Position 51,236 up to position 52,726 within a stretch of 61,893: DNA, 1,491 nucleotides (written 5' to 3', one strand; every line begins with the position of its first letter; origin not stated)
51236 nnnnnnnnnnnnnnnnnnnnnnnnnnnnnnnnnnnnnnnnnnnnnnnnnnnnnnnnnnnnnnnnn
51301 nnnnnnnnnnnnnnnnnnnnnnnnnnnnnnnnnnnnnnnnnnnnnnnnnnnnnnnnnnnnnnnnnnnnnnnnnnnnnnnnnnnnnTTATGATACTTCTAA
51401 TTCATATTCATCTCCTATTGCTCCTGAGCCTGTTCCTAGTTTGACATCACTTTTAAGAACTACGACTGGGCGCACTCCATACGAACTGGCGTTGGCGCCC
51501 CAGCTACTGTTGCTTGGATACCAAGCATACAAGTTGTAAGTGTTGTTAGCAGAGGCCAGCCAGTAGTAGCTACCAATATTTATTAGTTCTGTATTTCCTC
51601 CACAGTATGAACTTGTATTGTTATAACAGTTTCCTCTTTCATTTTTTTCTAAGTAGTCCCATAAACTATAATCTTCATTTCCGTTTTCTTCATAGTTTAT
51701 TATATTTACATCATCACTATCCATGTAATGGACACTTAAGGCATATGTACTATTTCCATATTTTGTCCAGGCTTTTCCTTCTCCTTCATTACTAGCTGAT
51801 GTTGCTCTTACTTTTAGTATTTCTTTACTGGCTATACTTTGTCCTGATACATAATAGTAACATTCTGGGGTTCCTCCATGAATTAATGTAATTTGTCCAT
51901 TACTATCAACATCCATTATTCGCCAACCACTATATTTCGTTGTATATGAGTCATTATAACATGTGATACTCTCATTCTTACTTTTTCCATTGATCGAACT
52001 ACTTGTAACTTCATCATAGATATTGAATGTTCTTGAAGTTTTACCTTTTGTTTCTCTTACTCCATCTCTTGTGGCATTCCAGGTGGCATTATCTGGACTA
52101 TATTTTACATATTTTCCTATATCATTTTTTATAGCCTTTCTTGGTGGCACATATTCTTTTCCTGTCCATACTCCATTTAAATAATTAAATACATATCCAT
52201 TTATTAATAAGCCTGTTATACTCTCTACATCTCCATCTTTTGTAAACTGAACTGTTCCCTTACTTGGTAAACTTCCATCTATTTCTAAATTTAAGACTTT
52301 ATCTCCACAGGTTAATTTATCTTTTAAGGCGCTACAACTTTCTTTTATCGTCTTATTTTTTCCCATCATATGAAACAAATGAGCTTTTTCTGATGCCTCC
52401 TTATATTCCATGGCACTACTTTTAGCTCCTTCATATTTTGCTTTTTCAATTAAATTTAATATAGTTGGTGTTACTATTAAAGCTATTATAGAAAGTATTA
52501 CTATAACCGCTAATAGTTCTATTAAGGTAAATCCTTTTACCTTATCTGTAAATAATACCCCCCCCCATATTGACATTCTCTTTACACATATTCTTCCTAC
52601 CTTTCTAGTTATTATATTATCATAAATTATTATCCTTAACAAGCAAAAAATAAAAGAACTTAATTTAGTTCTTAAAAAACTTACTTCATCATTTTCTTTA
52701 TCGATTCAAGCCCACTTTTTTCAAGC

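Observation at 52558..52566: G9 tract inside the pilin leader: candidate slipped-strand phase-variation switch with two alternative starts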

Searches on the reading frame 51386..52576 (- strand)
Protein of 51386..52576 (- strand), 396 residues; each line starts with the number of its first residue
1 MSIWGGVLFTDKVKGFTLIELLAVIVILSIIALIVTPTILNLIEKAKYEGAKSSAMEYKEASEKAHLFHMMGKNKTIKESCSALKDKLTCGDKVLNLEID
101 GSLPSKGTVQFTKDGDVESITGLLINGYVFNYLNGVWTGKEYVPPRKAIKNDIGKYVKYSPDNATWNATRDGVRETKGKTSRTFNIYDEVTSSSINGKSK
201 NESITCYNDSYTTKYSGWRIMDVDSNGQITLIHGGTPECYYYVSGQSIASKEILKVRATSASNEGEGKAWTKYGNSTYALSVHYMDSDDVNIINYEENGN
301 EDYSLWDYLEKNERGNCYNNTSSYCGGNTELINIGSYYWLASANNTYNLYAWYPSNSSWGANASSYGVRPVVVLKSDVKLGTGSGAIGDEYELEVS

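Call 6: search_protein_families(library=pfam, proteins=[window:51386-52576:-], max_evalue=0.01)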
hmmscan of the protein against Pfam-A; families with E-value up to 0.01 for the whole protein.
window:51386-52576:- (396 aa): 1 family
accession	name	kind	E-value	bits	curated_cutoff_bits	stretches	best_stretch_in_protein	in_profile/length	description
PF07963.17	N_methyl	-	9.6e-08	31.7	21.2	1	12-35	3-26/27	Prokaryotic N-terminal methylation motif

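Call 10: find_homologous_proteins(query=window:51386-52576:-)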
Query window:51386-52576:- (396 aa): 1498 proteins with E <= 0.001 among 6706 candidates; the best 120 are listed.
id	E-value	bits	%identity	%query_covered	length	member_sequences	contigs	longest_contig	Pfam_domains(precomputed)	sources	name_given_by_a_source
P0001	1.6e-263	892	100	100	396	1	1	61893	PF07963.18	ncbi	-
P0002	4.2e-172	591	70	100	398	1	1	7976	PF07963.18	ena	-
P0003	2.3e-129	450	54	59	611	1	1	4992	-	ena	-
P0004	6.3e-127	442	91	36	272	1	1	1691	PF07963.18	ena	-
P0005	3.0e-113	397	53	94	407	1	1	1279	PF07963.18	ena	-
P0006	2.7e-110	387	53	92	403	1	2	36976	PF07963.18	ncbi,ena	-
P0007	1.5e-105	372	51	92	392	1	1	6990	-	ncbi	-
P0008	1.5e-105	372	52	92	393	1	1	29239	-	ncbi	-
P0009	5.2e-105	370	52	92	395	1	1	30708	PF07963.18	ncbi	-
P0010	2.5e-102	361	50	87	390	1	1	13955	-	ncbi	-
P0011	5.4e-71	258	51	60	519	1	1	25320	-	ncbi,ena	-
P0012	6.0e-71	258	56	61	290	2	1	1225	-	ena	-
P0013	5.8e-57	212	48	61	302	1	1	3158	-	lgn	-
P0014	4.3e-45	173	45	61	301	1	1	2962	-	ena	-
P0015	5.2e-21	93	27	96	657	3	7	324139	PF07963.18,PF00704.35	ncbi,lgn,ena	-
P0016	1.3e-18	86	28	94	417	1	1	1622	PF07963.18,PF02368.25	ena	-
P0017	1.0e-17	83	30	96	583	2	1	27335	PF07963.18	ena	-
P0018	2.8e-17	81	48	30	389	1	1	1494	PF07963.18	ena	-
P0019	5.9e-17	80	29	96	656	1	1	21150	PF07963.18,PF00704.35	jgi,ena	-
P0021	6.4e-16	77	54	25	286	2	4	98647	PF07963.18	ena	-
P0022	2.5e-15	75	44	31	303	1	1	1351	PF07963.18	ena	-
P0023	8.6e-15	73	39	37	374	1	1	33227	PF03382.21,PF07963.18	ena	-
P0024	9.6e-15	73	38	36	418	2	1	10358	PF19789.7,PF07963.18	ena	-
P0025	1.6e-14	72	39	38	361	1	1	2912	PF07963.18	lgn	-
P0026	2.7e-14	71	37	40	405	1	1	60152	PF19789.7,PF07963.18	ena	-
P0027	2.8e-14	71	48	25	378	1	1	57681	PF07963.18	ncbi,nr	ncbi:MAG: prepilin-type N-terminal cleavage/methylation domain-containing protein [bacterium]|nr:pre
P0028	3.9e-14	71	39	38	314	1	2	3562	PF07963.18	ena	-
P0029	4.3e-14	71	46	31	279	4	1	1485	PF07963.18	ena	-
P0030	4.8e-14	70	44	31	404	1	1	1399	PF07963.18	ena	-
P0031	5.4e-14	70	38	37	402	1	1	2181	PF03382.21,PF07963.18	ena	-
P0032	5.4e-14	70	45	31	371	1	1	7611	PF07963.18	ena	-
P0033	7.0e-14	70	45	31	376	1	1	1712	PF19789.7,PF07963.18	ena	-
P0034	7.3e-14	70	43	31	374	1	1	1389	PF07963.18,PF02368.25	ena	-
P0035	7.3e-14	70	44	31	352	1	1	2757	PF07963.18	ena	-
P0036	7.8e-14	70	46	31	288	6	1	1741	PF07963.18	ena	-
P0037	8.9e-14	70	44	30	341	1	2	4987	PF09479.17,PF07963.18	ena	-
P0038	9.2e-14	70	40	31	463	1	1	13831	PF07963.18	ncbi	-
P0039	9.8e-14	69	29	93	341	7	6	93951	PF07963.18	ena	-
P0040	1.0e-13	69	38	37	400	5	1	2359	PF03382.21,PF07963.18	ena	-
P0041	1.3e-13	69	48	25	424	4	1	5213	PF13306.13,PF07963.18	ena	-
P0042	1.3e-13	69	38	46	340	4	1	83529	PF19789.7,PF07963.18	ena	-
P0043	1.5e-13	69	43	27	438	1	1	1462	PF19789.7,PF07963.18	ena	-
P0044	1.6e-13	69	46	32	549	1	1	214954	PF07963.18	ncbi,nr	ncbi:MAG: prepilin-type N-terminal cleavage/methylation domain-containing protein [Bacilli bacterium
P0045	1.8e-13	69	39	33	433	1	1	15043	PF07963.18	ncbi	-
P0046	2.0e-13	68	43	30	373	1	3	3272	PF07963.18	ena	-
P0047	2.0e-13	68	39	46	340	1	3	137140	PF07963.18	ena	-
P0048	2.1e-13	68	46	31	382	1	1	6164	PF07963.18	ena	-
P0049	2.8e-13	68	45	30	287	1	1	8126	PF07963.18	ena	-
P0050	3.2e-13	68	39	30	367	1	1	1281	PF19789.7,PF07963.18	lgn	-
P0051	3.7e-13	68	45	31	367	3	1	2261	PF07963.18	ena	-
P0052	3.8e-13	68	43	30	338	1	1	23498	PF07963.18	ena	-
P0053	4.1e-13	67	50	25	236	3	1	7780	PF07963.18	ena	-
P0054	4.3e-13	67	41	28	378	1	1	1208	PF07963.18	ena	-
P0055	4.4e-13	67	45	31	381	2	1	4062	PF07963.18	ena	-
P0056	4.5e-13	67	39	34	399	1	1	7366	PF07963.18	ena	-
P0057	4.8e-13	67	45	30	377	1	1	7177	PF07963.18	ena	-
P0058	4.9e-13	67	36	55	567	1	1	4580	PF19789.7,PF07963.18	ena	-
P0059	5.5e-13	67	45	31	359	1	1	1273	PF07963.18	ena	-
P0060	5.8e-13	67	41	38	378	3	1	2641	PF07963.18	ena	-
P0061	5.9e-13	67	45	27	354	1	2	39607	PF07963.18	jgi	-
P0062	5.9e-13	67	39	37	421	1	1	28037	PF07963.18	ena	-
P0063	6.5e-13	67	44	31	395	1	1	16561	PF07963.18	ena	-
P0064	6.9e-13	67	46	25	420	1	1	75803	PF13306.13,PF07963.18,PF05725.19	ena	-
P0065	8.3e-13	66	45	30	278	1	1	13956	PF07963.18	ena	-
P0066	8.3e-13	66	45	31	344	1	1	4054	PF07963.18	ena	-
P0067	9.1e-13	66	44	30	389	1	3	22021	PF07963.18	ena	-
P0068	9.8e-13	66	35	42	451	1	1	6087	PF07963.18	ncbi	-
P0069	1.0e-12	66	45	30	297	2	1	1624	PF07963.18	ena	-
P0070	1.1e-12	66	39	35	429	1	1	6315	PF07963.18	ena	-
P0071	1.2e-12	66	35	56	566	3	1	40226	PF19789.7,PF07963.18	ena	-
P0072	1.2e-12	66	28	97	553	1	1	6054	PF19789.7,PF07963.18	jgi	-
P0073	1.2e-12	66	38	44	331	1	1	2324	PF07963.18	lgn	-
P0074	1.3e-12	66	44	30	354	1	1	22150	PF07963.18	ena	-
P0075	1.3e-12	66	37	32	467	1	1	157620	PF07963.18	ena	-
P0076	1.4e-12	66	43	30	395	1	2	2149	PF07963.18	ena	-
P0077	1.4e-12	66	45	30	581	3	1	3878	PF19789.7,PF07963.18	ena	-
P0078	1.5e-12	66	29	96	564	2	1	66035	PF19789.7,PF07963.18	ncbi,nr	ncbi:MAG: prepilin-type N-terminal cleavage/methylation domain-containing protein [Bacilli bacterium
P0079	1.7e-12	65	38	46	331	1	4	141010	PF07963.18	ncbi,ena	-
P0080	1.8e-12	65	46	30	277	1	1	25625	PF07963.18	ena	-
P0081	1.8e-12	65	36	41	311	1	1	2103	PF07963.18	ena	-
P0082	2.1e-12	65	29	56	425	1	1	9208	PF07963.18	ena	-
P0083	2.2e-12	65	42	31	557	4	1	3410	PF07963.18,PF02368.25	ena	-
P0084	2.3e-12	65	44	29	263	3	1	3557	PF07963.18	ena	-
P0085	2.5e-12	65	39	31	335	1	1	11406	PF07963.18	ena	-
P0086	2.7e-12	65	38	39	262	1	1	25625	PF07963.18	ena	-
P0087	3.2e-12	64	38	31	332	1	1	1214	PF07963.18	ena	-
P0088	3.5e-12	64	45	31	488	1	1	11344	PF07963.18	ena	-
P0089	4.0e-12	64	35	55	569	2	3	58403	PF19789.7,PF07963.18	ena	-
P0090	4.1e-12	64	30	92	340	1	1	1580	PF07963.18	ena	-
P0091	4.4e-12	64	39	47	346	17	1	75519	PF19789.7,PF07963.18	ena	-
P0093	5.7e-12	64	30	92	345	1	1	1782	PF19789.7,PF07963.18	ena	-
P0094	5.9e-12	64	50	25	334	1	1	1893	PF07963.18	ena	-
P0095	5.9e-12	64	44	30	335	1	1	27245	PF07963.18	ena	-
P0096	5.9e-12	64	45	31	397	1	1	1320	PF07963.18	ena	-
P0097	6.0e-12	64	44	30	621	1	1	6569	PF03382.21,PF19789.7,PF07963.18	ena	-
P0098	6.0e-12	64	42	31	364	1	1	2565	PF07963.18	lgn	-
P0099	6.2e-12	64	46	25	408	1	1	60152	PF07963.18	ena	-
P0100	6.7e-12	63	44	30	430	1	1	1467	PF07963.18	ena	-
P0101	6.8e-12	63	45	31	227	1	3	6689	PF07963.18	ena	-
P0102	7.4e-12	63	43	32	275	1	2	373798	PF07963.18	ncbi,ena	-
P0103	8.0e-12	63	28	93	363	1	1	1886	PF07963.18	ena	-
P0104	8.2e-12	63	50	25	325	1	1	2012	PF07963.18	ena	-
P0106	9.0e-12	63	40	43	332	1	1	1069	PF19789.7,PF07963.18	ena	-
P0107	9.9e-12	63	34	36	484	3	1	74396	PF07963.18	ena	-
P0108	9.9e-12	63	37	46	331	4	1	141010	PF07963.18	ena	-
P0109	1.0e-11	63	50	25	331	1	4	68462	PF07963.18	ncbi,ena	-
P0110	1.2e-11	63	42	30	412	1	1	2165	PF07963.18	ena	-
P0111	1.2e-11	63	28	92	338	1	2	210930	PF07963.18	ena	-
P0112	1.3e-11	63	38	32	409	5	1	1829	PF07963.18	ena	-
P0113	1.4e-11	62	44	30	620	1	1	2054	PF03382.21,PF19789.7,PF07963.18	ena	-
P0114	1.5e-11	62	43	29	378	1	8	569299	PF07963.18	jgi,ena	-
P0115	1.5e-11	62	43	30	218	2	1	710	PF07963.18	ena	-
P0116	1.5e-11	62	45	25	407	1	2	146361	PF07963.18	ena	-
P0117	1.6e-11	62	41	31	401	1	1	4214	PF07963.18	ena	-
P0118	1.7e-11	62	40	30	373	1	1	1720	PF07963.18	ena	-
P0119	1.7e-11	62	46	31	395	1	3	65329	PF07963.18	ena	-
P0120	1.9e-11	62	29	92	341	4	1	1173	PF07963.18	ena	-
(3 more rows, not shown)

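Call 13: find_encoding_contigs(protein=P0007, flank=3000, max_places=3)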
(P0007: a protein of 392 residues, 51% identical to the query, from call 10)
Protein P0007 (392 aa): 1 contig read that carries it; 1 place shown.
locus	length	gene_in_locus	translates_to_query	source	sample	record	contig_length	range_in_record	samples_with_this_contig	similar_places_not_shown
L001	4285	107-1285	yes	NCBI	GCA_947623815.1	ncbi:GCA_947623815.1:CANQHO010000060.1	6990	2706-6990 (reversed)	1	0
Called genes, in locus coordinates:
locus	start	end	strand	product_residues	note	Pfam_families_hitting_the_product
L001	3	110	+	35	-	?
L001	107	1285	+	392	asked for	-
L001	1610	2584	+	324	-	PF07454:SpoIIP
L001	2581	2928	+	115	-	-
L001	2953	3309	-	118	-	-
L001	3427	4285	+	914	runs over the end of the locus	PF00482:T2SSF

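Call 14: find_encoding_contigs(protein=P0008, flank=3000, max_places=3)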
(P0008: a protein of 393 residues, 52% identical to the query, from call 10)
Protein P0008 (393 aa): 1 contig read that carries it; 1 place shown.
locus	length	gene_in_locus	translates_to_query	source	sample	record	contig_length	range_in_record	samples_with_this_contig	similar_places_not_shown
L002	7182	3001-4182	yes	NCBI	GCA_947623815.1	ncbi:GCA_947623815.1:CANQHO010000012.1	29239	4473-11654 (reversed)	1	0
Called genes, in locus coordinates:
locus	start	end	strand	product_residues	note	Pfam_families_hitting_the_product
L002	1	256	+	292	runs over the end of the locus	PF01136:Peptidase_U32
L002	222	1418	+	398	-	PF01136:Peptidase_U32, PF16325:Peptidase_U32_C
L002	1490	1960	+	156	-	PF03449:GreA_GreB_N, PF01272:GreA_GreB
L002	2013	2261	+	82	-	-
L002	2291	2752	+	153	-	PF02661:Fic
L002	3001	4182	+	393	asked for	-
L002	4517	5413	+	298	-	PF00005:ABC_tran, PF13304:AAA_21, PF13732:DrrA1-3_C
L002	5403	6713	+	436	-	PF12698:ABC2_membrane_3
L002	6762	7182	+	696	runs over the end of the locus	PF27449:LtaS_N, PF00884:Sulfatase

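Call 15: find_encoding_contigs(protein=P0010, flank=3000, max_places=3)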
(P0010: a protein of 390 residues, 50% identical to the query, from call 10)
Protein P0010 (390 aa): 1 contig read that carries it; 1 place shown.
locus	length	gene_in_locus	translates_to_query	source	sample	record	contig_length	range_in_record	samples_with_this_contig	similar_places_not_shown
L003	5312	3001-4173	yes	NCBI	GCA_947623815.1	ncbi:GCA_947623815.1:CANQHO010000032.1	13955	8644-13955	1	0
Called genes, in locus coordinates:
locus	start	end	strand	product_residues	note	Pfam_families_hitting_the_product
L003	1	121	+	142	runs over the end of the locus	-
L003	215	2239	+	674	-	PF01751:Toprim, PF01131:Topoisom_bac, PF01396:Zn_ribbon_Top1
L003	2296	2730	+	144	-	-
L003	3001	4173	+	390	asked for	-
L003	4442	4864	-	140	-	-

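Call 19: find_encoding_contigs(protein=P0005, flank=3000, max_places=3)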
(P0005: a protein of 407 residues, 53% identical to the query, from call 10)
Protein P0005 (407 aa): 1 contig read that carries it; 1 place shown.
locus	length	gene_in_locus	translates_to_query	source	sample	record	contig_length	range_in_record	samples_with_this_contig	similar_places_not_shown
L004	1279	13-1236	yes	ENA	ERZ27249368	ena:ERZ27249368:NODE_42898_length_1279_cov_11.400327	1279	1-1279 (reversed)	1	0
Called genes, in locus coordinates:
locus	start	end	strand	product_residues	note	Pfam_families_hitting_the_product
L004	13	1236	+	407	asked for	PF07963:N_methyl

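Call 20: find_encoding_contigs(protein=P0002, flank=4000, max_places=3)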
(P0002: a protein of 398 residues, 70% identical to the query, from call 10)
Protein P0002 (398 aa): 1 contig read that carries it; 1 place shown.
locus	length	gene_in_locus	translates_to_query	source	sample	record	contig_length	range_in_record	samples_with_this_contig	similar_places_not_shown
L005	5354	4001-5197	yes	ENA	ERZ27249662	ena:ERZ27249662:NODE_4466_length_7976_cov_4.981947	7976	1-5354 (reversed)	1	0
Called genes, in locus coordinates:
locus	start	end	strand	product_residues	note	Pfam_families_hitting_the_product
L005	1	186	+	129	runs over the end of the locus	-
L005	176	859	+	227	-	PF20582:UPF0758_N, PF04002:RadC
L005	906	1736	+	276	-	PF04085:MreC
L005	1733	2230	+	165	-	-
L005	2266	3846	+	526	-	PF13306:LRR_5 (faint)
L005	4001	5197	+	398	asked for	PF07963:N_methyl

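Call 21: find_encoding_contigs(protein=P0004, flank=3000, max_places=3)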
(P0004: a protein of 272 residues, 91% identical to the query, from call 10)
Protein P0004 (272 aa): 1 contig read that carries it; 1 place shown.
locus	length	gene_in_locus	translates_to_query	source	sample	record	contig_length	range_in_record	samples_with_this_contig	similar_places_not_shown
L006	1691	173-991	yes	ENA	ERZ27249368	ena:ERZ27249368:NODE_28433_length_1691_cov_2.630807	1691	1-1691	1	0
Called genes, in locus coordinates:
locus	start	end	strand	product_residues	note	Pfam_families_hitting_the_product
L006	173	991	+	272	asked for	PF07963:N_methyl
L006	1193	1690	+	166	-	?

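Call 22: find_encoding_contigs(protein=P0006, flank=3000, max_places=3)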
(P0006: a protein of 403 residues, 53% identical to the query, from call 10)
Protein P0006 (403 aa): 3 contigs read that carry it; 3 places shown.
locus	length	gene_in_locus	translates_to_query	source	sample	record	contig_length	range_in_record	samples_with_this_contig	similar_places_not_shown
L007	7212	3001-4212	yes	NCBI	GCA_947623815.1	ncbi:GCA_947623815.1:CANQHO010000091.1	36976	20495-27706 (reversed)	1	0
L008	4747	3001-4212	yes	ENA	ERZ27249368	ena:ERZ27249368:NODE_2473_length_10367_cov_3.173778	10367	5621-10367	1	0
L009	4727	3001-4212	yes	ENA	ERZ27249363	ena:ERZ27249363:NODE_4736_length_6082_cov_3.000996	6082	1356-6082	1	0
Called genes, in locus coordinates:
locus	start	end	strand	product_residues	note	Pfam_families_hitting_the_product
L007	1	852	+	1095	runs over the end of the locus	PF17757:UvrB_inter, PF02559:CarD_TRCF_RID, PF00270:DEAD, PF00271:Helicase_C, PF03461:TRCF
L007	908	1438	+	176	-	PF04014:MazE_antitoxin, PF15714:SpoVT_C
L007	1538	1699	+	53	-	-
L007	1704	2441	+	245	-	PF01026:TatD_DNase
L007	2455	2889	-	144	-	PF01381:HTH_3, PF12844:HTH_19 (weak), PF13443:HTH_26 (faint), PF13560:HTH_31 (weak), PF01381:HTH_3, PF12844:HTH_19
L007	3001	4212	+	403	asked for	PF07963:N_methyl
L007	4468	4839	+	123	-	PF01797:Y1_Tnp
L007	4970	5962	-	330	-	-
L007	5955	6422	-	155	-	PF08281:Sigma70_r4_2, PF06056:Terminase_5 (weak)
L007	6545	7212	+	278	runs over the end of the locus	PF00398:RrnaAD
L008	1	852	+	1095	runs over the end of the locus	PF17757:UvrB_inter, PF02559:CarD_TRCF_RID, PF00270:DEAD, PF00271:Helicase_C, PF03461:TRCF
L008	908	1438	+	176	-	PF04014:MazE_antitoxin, PF15714:SpoVT_C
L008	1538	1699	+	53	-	-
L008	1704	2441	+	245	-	PF01026:TatD_DNase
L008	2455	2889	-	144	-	PF01381:HTH_3, PF12844:HTH_19 (weak), PF13443:HTH_26 (faint), PF13560:HTH_31 (weak), PF01381:HTH_3, PF12844:HTH_19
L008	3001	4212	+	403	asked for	PF07963:N_methyl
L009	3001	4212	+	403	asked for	PF07963:N_methyl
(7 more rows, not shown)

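Call 30: find_related_loci(query=A3, collection=genome_contigs, flank=3000)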
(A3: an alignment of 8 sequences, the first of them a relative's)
Query A3 (396 aa) in genome_contigs; peptide patterns used: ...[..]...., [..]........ (x = any residue, [..] = any of these).
595 stretches matched a pattern (row limit reached: there are more); 371 encode a relative of the query (tblastn E <= 1e-3); the best 80 are kept; 80 distinct loci.
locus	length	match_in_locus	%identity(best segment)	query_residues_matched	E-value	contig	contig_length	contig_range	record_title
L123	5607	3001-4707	46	148-393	3e-59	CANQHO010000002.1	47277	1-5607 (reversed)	MAG: uncultured Bacilli bacterium isolate Lapin-028__bin82 genome assembly, contig: Lapin-028__NODE_731_length_47277_cov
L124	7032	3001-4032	30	7-378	7e-22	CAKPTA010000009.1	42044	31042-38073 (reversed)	MAG: uncultured Bacilli bacterium isolate REFINED_METABAT215_SUBJECT_CONTIGS_1500_ASSEMBLY_K77_MERGED__Pilot_MoBio_Fiber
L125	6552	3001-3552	37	8-196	4e-19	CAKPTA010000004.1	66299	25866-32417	MAG: uncultured Bacilli bacterium isolate REFINED_METABAT215_SUBJECT_CONTIGS_1500_ASSEMBLY_K77_MERGED__Pilot_MoBio_Fiber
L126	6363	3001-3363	40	9-131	6e-18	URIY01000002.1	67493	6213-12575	uncultured Tenericutes bacterium isolate UMGS1045 genome assembly, contig: NODE_259_length_67493_cov_13.985453, whole ge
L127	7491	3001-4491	30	148-388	5e-17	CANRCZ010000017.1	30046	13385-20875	MAG: uncultured Bacilli bacterium isolate Lapin-026__bin41 genome assembly, contig: Lapin-026__NODE_1656_length_30046_co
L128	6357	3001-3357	39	14-131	4e-16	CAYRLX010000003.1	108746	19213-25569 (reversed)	MAG TPA_asm: uncultured Muribaculaceae bacterium isolate SRP278969_co2_639 genome assembly, contig: NODE_62_length_10874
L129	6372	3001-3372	41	12-132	5e-16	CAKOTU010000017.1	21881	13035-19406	MAG: uncultured Bacilli bacterium isolate REFINED_METABAT215_TOP10_CONTIGS_1500_ASSEMBLY_K77_MERGED__Hadza_MoBio_hadza-E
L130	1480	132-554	37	5-158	3e-16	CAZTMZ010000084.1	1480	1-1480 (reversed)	MAG TPA_asm: uncultured Eubacteriales bacterium isolate SRP225648_co1_481 genome assembly, contig: NODE_212047_length_14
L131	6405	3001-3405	35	5-132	9e-16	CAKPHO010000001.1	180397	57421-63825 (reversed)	MAG: uncultured Bacilli bacterium isolate REFINED_METABAT215_TOP10_CONTIGS_1500_ASSEMBLY_K77_MERGED__Nepal_MoBio_Fiber-H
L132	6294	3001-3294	46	14-111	1e-15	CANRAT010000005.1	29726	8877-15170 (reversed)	MAG: uncultured Bacilli bacterium isolate Lapin-016__bin53 genome assembly, contig: Lapin-016__NODE_1278_length_29726_co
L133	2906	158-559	36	12-134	2e-15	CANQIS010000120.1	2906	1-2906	MAG: uncultured Bacilli bacterium isolate Lapin-027__bin63 genome assembly, contig: Lapin-027__NODE_42760_length_2906_co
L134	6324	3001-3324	41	12-136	1e-15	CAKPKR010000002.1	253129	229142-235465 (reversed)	MAG: uncultured Bacilli bacterium isolate REFINED_METABAT215_TOP10_CONTIGS_1500_ASSEMBLY_K77_MERGED__Hadza_MoBio_hadza-E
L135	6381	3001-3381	40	12-132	6e-15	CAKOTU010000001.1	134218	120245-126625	MAG: uncultured Bacilli bacterium isolate REFINED_METABAT215_TOP10_CONTIGS_1500_ASSEMBLY_K77_MERGED__Hadza_MoBio_hadza-E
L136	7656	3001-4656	36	14-145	8e-15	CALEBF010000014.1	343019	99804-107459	MAG TPA_asm: uncultured Tenericutes bacterium isolate ERR912064_bin.89_CONCOCT_v1.1_MAG genome assembly, contig: ERZ8271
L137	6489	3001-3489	32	12-180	8e-15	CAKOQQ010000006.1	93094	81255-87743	MAG: uncultured Bacilli bacterium isolate REFINED_METABAT215_TOP10_CONTIGS_1500_ASSEMBLY_K77_MERGED__Hadza_PheChl_Fiber-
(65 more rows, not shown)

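Call 36: find_encoding_contigs(protein=P0001, flank=200, max_places=2)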
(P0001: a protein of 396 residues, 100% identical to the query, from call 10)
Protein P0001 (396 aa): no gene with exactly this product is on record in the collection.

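Call 53: search_protein_families(library=ncbifam, proteins=[window:51386-52576:-], max_evalue=0.00001)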
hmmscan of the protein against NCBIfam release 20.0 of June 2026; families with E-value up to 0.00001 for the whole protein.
window:51386-52576:- (396 aa): 4 families
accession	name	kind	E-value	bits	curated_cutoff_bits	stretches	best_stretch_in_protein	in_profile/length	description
TIGR01710.1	typeII_sec_gspG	equivalog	1.3e-07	31.7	88.85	1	14-66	1-53/134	type II secretion system major pseudopilin GspG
TIGR02532.1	IV_pilin_GFxxxE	domain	4.5e-07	29.5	16.3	1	14-35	2-23/24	prepilin-type N-terminal cleavage/methylation domain-containing protein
NF040999.1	pilin_ComGC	equivalog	8.1e-07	29.1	75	1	14-72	2-57/84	competence type IV pilus major pilin ComGC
NF007862.0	PRK10574.1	equivalog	2.8e-06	27.5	138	1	12-69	3-60/145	prepilin peptidase-dependent pilin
